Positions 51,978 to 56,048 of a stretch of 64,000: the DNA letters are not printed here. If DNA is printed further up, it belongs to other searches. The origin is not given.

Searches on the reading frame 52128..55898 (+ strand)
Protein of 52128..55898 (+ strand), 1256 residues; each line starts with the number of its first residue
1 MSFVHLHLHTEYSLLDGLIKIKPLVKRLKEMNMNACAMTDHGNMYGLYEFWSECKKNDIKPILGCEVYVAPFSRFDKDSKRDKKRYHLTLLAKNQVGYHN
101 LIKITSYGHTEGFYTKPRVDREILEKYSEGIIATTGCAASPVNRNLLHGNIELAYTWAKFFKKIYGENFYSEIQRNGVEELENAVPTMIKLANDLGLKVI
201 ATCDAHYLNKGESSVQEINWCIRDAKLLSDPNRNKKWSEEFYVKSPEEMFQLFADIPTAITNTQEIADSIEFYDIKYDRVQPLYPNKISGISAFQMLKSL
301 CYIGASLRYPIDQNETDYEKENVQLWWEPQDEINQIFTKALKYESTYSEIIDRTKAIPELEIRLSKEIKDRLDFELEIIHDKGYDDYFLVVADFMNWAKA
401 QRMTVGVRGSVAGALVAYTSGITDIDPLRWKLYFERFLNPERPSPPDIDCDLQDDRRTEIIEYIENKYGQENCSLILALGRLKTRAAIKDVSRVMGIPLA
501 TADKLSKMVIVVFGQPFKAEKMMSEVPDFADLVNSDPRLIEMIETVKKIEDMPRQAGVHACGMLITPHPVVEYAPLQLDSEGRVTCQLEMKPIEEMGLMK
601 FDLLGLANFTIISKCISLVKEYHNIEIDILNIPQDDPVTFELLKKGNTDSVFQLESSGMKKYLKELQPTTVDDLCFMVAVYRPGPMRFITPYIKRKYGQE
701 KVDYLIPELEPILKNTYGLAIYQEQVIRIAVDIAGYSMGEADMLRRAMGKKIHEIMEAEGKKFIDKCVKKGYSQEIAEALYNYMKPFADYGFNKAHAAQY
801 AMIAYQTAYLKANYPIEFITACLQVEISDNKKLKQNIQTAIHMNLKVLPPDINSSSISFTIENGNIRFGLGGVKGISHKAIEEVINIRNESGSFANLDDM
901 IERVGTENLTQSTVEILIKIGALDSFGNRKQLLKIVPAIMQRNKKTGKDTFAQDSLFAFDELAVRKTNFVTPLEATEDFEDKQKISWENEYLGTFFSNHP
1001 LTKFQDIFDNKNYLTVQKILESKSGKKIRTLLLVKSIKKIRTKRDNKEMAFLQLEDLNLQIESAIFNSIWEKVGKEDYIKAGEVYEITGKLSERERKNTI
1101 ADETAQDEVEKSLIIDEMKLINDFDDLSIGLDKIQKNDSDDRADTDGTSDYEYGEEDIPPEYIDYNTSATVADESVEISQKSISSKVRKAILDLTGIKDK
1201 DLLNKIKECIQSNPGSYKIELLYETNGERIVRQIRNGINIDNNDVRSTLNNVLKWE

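Call 99: search_protein_families(library=pfam, proteins=[window:52128-55898:+], max_evalue=0.001)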
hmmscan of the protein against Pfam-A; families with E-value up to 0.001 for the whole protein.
window:52128-55898:+ (1256 aa): 5 families
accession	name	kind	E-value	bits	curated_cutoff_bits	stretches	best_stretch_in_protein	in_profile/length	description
PF07733.18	DNA_pol3_alpha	-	5.8e-82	275.6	23.9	1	361-605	16-260/260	Bacterial DNA polymerase III alpha NTPase domain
PF17657.6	DNA_pol3_finger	-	3.3e-59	199.4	22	1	608-771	1-166/166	Bacterial DNA polymerase III alpha subunit finger domain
PF02811.25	PHP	-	1.1e-54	185.6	26.4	1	5-175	1-163/164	PHP domain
PF14579.12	HHH_6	-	3e-27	95.1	25.6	1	845-932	2-90/90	Helix-hairpin-helix motif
PF01336.31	tRNA_anti-codon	-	3.2e-06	27.4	27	1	1040-1121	7-75/75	OB-fold nucleic acid binding domain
